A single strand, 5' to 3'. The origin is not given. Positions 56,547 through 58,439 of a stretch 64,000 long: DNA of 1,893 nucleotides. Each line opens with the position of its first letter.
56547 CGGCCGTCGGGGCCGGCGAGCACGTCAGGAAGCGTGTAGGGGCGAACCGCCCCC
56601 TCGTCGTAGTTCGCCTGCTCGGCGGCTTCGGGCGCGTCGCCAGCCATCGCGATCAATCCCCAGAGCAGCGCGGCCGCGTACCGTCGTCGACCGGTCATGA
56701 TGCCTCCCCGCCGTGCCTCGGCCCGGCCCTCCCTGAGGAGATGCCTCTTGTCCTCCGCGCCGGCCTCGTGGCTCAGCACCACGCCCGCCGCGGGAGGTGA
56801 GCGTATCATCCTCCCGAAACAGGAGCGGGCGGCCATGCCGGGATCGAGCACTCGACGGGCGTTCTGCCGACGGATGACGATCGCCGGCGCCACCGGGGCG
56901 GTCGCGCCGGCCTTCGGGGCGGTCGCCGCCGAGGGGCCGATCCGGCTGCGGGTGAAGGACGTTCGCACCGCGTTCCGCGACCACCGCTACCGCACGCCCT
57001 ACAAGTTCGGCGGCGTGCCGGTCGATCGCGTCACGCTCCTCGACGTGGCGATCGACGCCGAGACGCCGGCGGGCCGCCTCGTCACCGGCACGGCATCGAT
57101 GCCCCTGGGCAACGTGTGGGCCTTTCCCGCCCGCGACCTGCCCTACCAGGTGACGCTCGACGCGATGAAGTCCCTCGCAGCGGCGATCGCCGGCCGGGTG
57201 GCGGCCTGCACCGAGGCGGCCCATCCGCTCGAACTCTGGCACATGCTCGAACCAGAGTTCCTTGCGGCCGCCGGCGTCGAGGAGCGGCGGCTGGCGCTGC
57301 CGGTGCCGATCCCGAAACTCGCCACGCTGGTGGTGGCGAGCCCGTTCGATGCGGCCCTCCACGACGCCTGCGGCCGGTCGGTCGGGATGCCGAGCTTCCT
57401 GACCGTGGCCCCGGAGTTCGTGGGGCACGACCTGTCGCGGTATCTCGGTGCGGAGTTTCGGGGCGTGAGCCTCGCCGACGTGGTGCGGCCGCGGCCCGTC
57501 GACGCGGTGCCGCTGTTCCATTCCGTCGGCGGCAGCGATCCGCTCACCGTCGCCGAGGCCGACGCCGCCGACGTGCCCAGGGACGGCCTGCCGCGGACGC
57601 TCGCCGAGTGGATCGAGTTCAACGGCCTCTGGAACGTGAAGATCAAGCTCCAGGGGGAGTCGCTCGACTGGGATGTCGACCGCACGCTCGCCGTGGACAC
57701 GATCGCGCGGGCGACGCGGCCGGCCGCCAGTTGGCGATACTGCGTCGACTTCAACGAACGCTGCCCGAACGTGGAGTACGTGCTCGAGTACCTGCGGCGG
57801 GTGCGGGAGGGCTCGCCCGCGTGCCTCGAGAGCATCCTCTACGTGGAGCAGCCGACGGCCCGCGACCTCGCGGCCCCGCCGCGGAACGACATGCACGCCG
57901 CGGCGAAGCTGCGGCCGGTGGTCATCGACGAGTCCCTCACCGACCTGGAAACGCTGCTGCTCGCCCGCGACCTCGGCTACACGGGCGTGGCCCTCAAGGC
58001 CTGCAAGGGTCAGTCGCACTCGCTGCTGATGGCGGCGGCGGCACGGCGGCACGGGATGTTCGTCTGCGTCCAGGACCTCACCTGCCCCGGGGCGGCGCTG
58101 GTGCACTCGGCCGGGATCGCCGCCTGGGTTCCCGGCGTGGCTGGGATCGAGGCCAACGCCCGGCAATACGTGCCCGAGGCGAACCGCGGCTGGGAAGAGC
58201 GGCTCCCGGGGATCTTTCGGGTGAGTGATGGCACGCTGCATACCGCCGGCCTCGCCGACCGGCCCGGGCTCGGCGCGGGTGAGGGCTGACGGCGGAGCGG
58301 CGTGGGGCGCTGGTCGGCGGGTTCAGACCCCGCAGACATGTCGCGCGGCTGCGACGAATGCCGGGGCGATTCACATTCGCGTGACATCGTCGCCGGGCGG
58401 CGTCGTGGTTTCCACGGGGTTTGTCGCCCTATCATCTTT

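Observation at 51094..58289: Exported uronate/oxidative-glycan cluster: CE15-DUF1080 fusion, Tat oxidoreductase, two HEAT proteins and a divergent Tat-signal enolase-superfamily enzyme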

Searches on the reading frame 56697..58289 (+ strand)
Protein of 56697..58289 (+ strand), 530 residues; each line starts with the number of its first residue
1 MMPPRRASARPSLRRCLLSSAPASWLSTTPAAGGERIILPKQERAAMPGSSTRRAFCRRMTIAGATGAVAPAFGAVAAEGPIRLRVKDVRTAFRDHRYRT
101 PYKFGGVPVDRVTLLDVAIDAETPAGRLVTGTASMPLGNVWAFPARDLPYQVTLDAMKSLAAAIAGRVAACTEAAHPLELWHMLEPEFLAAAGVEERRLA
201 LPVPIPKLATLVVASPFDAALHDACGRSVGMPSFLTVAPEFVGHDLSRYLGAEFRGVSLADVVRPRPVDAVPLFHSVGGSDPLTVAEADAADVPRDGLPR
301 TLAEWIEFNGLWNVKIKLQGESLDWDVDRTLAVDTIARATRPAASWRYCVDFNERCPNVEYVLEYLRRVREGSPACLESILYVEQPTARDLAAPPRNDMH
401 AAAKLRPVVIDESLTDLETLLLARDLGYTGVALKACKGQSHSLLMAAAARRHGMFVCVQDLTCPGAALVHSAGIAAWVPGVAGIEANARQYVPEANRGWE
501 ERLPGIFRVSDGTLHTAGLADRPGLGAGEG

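Call 3: search_protein_families(library=pfam, proteins=[window:56697-58289:+], max_evalue=0.01)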
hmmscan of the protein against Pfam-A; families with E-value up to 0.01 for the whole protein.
window:56697-58289:+ (530 aa): 1 family
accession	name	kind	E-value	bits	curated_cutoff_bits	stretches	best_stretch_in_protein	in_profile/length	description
PF13378.12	MR_MLE_C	-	1.6e-09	38.2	29.4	1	303-527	7-213/219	Enolase C-terminal domain-like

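Call 4: search_protein_families(library=ncbifam, proteins=[window:56697-58289:+], max_evalue=0.01)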
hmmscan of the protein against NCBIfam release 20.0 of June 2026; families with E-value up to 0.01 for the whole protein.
window:56697-58289:+ (530 aa): 0 families

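Call 6: find_homologous_proteins(query=window:56835-58289:+, max_evalue=0.00001)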
Query window:56835-58289:+ (484 aa): 7835 proteins with E <= 0.00001 among 8000 candidates; the best 120 are listed.
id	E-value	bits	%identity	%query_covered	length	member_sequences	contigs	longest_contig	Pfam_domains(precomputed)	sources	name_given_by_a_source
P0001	0.0e+0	1089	100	100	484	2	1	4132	PF13378.13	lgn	-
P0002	1.3e-261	887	83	99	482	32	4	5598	PF13378.13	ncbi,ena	-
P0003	6.7e-261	884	82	99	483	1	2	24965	-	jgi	jgi:hypothetical protein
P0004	9.1e-260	881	82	99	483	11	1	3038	PF13378.13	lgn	-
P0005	8.9e-258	874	81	100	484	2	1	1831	PF13378.13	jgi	-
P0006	3.2e-256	869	81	98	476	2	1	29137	PF13378.13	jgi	jgi:L-alanine-DL-glutamate epimerase-like enolase superfamily enzyme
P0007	1.8e-252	857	84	93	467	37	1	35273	PF13378.13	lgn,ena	-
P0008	9.4e-252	854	83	92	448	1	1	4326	PF13378.13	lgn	-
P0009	1.1e-251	854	83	92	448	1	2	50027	PF13378.13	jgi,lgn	-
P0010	2.1e-251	853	83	92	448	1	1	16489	PF13378.13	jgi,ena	-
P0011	2.3e-251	853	83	92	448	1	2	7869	PF13378.13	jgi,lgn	-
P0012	3.1e-251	853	83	92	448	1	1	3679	PF13378.13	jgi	-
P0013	7.6e-251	851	83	92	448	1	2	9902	PF13378.13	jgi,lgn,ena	jgi:hypothetical protein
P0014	5.6e-250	848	79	99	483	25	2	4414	PF13378.13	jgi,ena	jgi:L-alanine-DL-glutamate epimerase-like enolase superfamily enzyme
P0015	9.5e-250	848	78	99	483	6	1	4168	PF13378.13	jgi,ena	-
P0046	1.1e-205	702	70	93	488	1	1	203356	PF13378.13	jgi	jgi:L-alanine-DL-glutamate epimerase-like enolase superfamily enzyme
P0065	1.1e-194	666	66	92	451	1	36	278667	PF13378.13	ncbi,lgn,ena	-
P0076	5.6e-188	644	63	96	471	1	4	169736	PF13378.13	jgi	jgi:L-alanine-DL-glutamate epimerase-like enolase superfamily enzyme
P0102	5.4e-173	595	56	99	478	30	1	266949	PF13378.13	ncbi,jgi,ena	jgi:L-alanine-DL-glutamate epimerase-like enolase superfamily enzyme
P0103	5.7e-173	594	59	93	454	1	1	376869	PF13378.13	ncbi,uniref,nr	ncbi:hypothetical protein OKA05_17245 [Luteolibacter arcticus]|uniref:Enolase C-terminal domain-cont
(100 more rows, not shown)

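Call 7: search_solved_structures(query=window:56835-58289:+, max_evalue=1, show_alignments=2)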
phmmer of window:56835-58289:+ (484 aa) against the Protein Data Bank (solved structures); distinct sequences matched with E-value up to 1: 0.

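Call 9: find_related_loci(query=A1, collection=genome_contigs, flank=10000)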
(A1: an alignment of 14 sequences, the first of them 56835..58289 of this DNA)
Query A1 (484 aa) in genome_contigs; peptide patterns used: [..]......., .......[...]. (x = any residue, [..] = any of these).
598 stretches matched a pattern (row limit reached: there are more); 577 encode a relative of the query (tblastn E <= 1e-3); the best 80 are kept; 80 distinct loci.
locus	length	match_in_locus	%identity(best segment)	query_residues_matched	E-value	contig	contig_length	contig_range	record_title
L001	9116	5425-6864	79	1-480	0e+0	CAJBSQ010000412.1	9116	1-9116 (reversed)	MAG: uncultured Planctomycetaceae bacterium isolate Loc080925-8m_bin-400 genome assembly, contig: bin-400:412/817, whole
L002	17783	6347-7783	63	2-481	0e+0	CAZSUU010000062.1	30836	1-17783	MAG TPA_asm: uncultured Verrucomicrobiota bacterium isolate binchicken_co26_228 genome assembly, contig: NODE_2127_lengt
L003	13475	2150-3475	67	38-481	0e+0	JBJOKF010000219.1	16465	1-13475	MAG: Planctomycetota bacterium isolate stroublescreek_2019_sw_WHONDRS-S19S_0089_B_bin.80 scaffold_1642547, whole genome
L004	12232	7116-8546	64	1-481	0e+0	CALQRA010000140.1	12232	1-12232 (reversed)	MAG: Candidatus Kuenenia stuttgartiensis isolate HRSG-H1-bin-26 genome assembly, contig: HRSG-H1-C3620, whole genome sho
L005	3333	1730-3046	68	40-480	0e+0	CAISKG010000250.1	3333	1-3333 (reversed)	MAG: uncultured Planctomycetaceae bacterium isolate LaPlata_bin-3722 genome assembly, contig: bin-3722:250/646, whole ge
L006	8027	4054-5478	57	6-481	0e+0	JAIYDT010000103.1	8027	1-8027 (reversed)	MAG: Verrucomicrobiaceae bacterium isolate H1_MAG_00045 pond_H1_MAG_00045_000000000537, whole genome shotgun sequence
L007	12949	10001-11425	57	6-481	0e+0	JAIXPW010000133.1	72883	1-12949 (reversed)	MAG: Verrucomicrobiaceae bacterium isolate C1_MAG_00076 C1_MAG_00076_000000000118, whole genome shotgun sequence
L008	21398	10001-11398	55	6-473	2e-177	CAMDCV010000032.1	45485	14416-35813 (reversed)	MAG: Akkermansia muciniphila isolate MiE-14oct19-73 genome assembly, contig: MiE-14oct19-C841, whole genome shotgun sequ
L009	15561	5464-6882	55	4-483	1e-175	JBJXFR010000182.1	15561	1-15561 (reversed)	MAG: Blastocatellia bacterium isolate F1F2.bin.427 k127_1410017, whole genome shotgun sequence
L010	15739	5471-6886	57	6-481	4e-175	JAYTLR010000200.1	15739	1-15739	MAG: Akkermansia sp. isolate GFS_3381 GFS_3381_199, whole genome shotgun sequence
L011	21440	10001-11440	54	1-479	9e-173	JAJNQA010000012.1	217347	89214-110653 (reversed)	MAG: Heliomicrobium sp. isolate MAG_31 k141_107547, whole genome shotgun sequence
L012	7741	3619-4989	58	28-481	6e-173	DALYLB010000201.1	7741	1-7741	MAG TPA_asm: Blastocatellia bacterium isolate CTOTU46662 NODE_1529_length_7741_cov_4.408795, whole genome shotgun sequen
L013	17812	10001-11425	55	4-481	2e-172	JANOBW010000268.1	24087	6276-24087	MAG: Opitutia bacterium isolate VAR_18_concoct_114_sub VAR_18_k141_3466349, whole genome shotgun sequence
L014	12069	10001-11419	55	6-481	5e-172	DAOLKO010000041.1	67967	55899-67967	MAG TPA_asm: Blastocatellia bacterium isolate AMR_MDS_0338 NODE_141_length_67967_cov_17.324773, whole genome shotgun seq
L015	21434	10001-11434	56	1-481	4e-172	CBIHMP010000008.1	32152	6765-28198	MAG TPA_asm: uncultured Luteolibacter sp. isolate SRR17255070_binner12_Refined_22 genome assembly, contig: ERZ27337256.1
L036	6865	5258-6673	55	4-481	3e-165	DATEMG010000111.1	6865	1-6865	MAG TPA_asm: Blastocatellia bacterium isolate SMAG_U8936 k141_484357, whole genome shotgun sequence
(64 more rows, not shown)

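Call 50: search_protein_families(library=pfam, proteins=[L036:2489-4468:-, L036:271-1125:+], max_evalue=0.001)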
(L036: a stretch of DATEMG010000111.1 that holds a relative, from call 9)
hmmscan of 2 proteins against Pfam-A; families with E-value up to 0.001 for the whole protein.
L036:2489-4468:- (659 aa): 1 family
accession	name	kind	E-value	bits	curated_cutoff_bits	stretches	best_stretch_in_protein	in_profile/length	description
PF22244.2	GCE_fung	-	8.7e-61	206.1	27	1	163-421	1-231/231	Glucuronyl esterase, fungi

L036:271-1125:+ (284 aa): 0 families

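Call 52: predict_structure(alignment_id=A3)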
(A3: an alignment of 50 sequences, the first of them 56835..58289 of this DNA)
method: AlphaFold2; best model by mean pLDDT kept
length: 484 residues; sequences in the alignment: 50
mean_pLDDT: 90.9   pTM: 0.90
mean pLDDT of the five models: 90.9, 89.5, 89.0, 88.7, 87.7
residues with pLDDT >= 90: 380; 70-90: 68; 50-70: 22; < 50: 14
segments of 3 or more residues with pLDDT < 50: 1-5, 19-23
pLDDT, mean of each block of 10 residues (from residue 1): 49 52 50 87 97 83 91 98 97 84 91 98 98 98 98 95 97 98 96 96 97 97 96 87 93 95 97 90 98 98 87 93 98 92 80 93 94 96 95 97 97 89 96 92 88 93 96 94 73
secondary structure, 60 per line:
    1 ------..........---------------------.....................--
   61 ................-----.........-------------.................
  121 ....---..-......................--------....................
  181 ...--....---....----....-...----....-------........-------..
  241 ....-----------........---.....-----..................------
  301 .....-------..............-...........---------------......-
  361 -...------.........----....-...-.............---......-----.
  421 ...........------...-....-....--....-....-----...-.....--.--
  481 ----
elements in order: H7-16 E38-58 E61-76 E82-90 H104-124 H131-152 H161-183 H193-196 H201-204 H213-216 E224-231 H239-244 H256-263 E267-271 H277-294 E301-305 H313-326 H328-333 E334-338 H354-359 E362-364 H371-379 E384-387 H393-405 E409-414 H420-431 E438-440 H442-445 H447-450 H453-456 H458-461 E467-469 H471-475

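Call 54: fold_search(model_id=the predicted structure, library=pdb)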
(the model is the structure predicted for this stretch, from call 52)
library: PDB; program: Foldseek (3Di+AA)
matches with E <= 10: 1149; with E <= 0.001: 325
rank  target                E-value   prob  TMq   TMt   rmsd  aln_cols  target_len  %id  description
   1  3dgb                  3.4e-16  1.00  0.56  0.72   6.0       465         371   17  Crystal structure of muconate lactonizing enzyme from Pseudomonas Fluorescens complexed with muconolactone (released 2009-03-03)
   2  2pgw_A                4.1e-16  1.00  0.57  0.73   5.0       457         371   16  Crystal structure of a putative muconate cycloisomerase from Sinorhizobium meliloti 1021 (released 2007-04-24)
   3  3ik4_B                6.8e-16  1.00  0.59  0.77   4.7       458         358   18  CRYSTAL STRUCTURE OF mandelate racemase/muconate lactonizing protein from Herpetosiphon aurantiacus (released 2009-08-18)
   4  3fvd_B                6.8e-16  1.00  0.56  0.71   6.5       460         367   19  Crystal structure of a member of enolase superfamily from ROSEOVARIUS NUBINHIBENS ISM complexed with magnesium (released 2009-01-27)
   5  2qdd_A                9.5e-16  1.00  0.56  0.72   6.3       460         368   19  Crystal structure of a member of enolase superfamily from Roseovarius nubinhibens ISM (released 2007-06-26)
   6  5xd9                  1.1e-15  1.00  0.52  0.67   5.8       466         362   14  Crystal structure analysis of 3,6-anhydro-L-galactonate cycloisomerase (released 2017-09-27)
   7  2pgw_C                1.3e-15  1.00  0.57  0.72   5.2       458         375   16  Crystal structure of a putative muconate cycloisomerase from Sinorhizobium meliloti 1021 (released 2007-04-24)
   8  4dhg_D                1.3e-15  1.00  0.56  0.62   5.8       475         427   14  Crystal structure of enolase TBIS_1083(TARGET EFI-502310) from Thermobispora bispora dsm 43833, an open loop conformat (released 2012-02-15)
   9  1jpm_A                1.6e-15  1.00  0.55  0.72   5.2       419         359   14  L-Ala-D/L-Glu Epimerase (released 2001-12-21)
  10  3jva_B                1.7e-15  1.00  0.57  0.75   5.4       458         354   15  Crystal structure of Dipeptide Epimerase from Enterococcus faecalis V583 (released 2010-08-11)
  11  3ik4_A                1.8e-15  1.00  0.57  0.76   4.8       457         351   18  CRYSTAL STRUCTURE OF mandelate racemase/muconate lactonizing protein from Herpetosiphon aurantiacus (released 2009-08-18)
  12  4m0x_A                1.8e-15  1.00  0.54  0.68   7.0       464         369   17  Crystal structure of 2-chloromuconate cycloisomerase from Rhodococcus opacus 1CP (released 2014-07-09)
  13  3fv9_D                1.9e-15  1.00  0.54  0.68   6.0       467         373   17  Crystal structure of putative mandelate racemase/muconatelactonizing enzyme from ROSEOVARIUS NUBINHIBENS ISM complexed (released 2009-01-27)
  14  3ik4_D                2.6e-15  1.00  0.57  0.77   4.8       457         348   17  CRYSTAL STRUCTURE OF mandelate racemase/muconate lactonizing protein from Herpetosiphon aurantiacus (released 2009-08-18)
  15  3i4k_A                2.6e-15  1.00  0.57  0.72   5.4       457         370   18  Crystal structure of Muconate lactonizing enzyme from Corynebacterium glutamicum (released 2009-07-14)
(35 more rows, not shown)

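Call 64: find_encoding_contigs(protein=P0046, flank=8000, max_places=1)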
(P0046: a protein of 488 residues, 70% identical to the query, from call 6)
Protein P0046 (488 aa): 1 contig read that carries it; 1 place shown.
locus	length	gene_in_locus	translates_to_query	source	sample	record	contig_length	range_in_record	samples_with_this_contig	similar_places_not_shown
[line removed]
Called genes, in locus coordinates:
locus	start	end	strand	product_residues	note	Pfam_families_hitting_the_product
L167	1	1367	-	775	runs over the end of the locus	PF24814:WD40_Prp19 (faint), PF00400:WD40 (faint), PF23381:Beta-prop_IFT122_1st (faint), PF25174:Beta-prop_THOC3 (weak), PF25175:Beta-prop_WDR5 (weak), PF27226:AF_1845 (faint)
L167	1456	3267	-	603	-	PF00005:ABC_tran, PF00006:ATP-synt_ab (faint), PF01926:MMR_HSR1 (faint), PF13304:AAA_21 (weak), PF12848:ABC_tran_Xtn, PF00005:ABC_tran, PF13191:AAA_16 (weak), PF16326:ABC_tran_CTD, +3 more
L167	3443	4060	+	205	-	PF13521:AAA_28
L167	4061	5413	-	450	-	PF01011:PQQ (faint), PF13360:PQQ_2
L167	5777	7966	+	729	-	PF05048:NosD (faint), PF13229:Beta_helix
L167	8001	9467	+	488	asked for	PF13378:MR_MLE_C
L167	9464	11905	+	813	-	PF16889:Hepar_II_III_N (faint), PF07940:Hepar_II_III_C (weak)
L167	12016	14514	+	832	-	PF13442:Cytochrome_CBB3 (faint), PF07626:PSD3, PF00942:CBM_3, PF07637:PSD5, PF07631:PSD4, PF07627:PSCyt3, PF07624:PSD2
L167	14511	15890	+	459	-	PF07586:HXXSHH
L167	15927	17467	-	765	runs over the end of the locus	PF00754:F5_F8_type_C, PF22633:F5_F8_type_C_2 (weak), PF24135:DUF7402 (weak)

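Call 65: find_encoding_contigs(protein=P0065, flank=8000, max_places=1)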
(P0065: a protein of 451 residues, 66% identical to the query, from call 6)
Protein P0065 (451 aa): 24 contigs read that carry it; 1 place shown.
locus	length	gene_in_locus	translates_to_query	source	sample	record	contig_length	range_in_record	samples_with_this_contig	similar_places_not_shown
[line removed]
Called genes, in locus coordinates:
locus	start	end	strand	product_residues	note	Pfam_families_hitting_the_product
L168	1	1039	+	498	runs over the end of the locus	PF07690:MFS_1, PF00083:Sugar_tr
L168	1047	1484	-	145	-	PF04304:DUF454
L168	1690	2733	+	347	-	PF01116:F_bP_aldolase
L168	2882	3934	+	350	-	PF01380:SIS, PF00571:CBS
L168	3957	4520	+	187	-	PF08282:Hydrolase_3 (faint)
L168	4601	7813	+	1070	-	-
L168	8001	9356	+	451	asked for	PF13378:MR_MLE_C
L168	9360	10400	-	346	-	PF24814:WD40_Prp19, PF25173:Beta-prop_WDR3_1st, PF25174:Beta-prop_THOC3, PF25175:Beta-prop_WDR5, PF25391:WD40_Gbeta, PF23381:Beta-prop_IFT122_1st, PF23414:Beta-prop_EML_2, PF24807:WD40_CDC20-Fz, +18 more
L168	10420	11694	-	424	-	PF07394:DUF1501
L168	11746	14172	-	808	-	PF07583:PSCyt2, PF07587:PSD1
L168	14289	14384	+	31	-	-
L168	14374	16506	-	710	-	-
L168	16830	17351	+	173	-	-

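Call 66: find_encoding_contigs(protein=P0103, flank=8000, max_places=1)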
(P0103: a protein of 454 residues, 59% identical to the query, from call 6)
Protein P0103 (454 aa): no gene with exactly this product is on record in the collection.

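Call 68: search_protein_families(library=pfam, proteins=[L167:5777-7966:+, L167:9464-11905:+], max_evalue=0.01)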
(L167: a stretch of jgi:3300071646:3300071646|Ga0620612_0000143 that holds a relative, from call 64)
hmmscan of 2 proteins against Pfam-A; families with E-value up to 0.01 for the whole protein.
L167:5777-7966:+ (729 aa): 2 families
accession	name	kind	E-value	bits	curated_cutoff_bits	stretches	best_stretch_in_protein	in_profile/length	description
PF13229.12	Beta_helix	-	2.9e-19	69.7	25.9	2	409-546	2-116/158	Right handed beta helix region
PF05048.19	NosD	-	1.2e-08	35.1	23.6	1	498-545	60-105/212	Periplasmic copper-binding protein (NosD)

L167:9464-11905:+ (813 aa): 2 families
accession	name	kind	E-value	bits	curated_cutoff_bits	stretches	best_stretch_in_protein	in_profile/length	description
PF16889.11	Hepar_II_III_N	-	1.3e-08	35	22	1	49-191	3-142/340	Heparinase II/III N-terminus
PF07940.18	Hepar_II_III_C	-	1.7e-07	31.4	24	1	409-646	6-212/237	Heparinase II/III-like, C-terminal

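Call 69: search_solved_structures(query=L167:5777-7966:+, max_evalue=0.01)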
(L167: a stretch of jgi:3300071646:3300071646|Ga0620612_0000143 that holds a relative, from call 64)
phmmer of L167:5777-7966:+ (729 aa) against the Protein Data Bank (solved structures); distinct sequences matched with E-value up to 0.01: 2.
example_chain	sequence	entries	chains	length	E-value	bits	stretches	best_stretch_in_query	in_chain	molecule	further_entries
9rx2_A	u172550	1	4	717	1.9e-46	161.8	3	16-292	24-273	Parallel beta-helix repeat protein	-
5mqp_A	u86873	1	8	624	9.9e-13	50.4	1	20-122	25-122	Glycoside hydrolase BT_1002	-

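Call 70: search_solved_structures(query=L167:9464-11905:+, max_evalue=0.01)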
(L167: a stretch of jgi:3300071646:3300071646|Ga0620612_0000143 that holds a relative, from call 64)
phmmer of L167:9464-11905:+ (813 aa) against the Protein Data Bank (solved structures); distinct sequences matched with E-value up to 0.01: 0.

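Call 94: search_protein_representatives(protein=window:56835-58289:+)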
Query: 484 residues. Proteins with E-value up to 0.001 (for the whole library): 1697; up to 1e-10: 1014; up to 1e-30: 263. The best 150 are listed.
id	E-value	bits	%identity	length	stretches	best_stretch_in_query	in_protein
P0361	6.4e-149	513.4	55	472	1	20-482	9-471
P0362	3.4e-147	507.8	56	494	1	36-481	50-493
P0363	2.7e-145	501.5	52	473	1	12-481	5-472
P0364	7.7e-110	384.6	43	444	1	38-480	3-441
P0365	2.0e-108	379.9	53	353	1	129-481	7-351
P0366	8.7e-105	367.9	44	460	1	38-480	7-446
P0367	1.2e-104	367.4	46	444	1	46-480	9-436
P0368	1.3e-102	360.7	44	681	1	39-480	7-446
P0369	3.1e-98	346.3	51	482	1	155-472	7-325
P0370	4.4e-97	342.5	54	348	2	33-238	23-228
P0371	8.2e-94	331.7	44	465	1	45-474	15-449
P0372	6.8e-93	328.7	44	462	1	38-480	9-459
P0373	1.2e-92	327.9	41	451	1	38-480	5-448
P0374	3.9e-91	322.9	42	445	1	38-475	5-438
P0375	3.9e-88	313.0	40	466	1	49-472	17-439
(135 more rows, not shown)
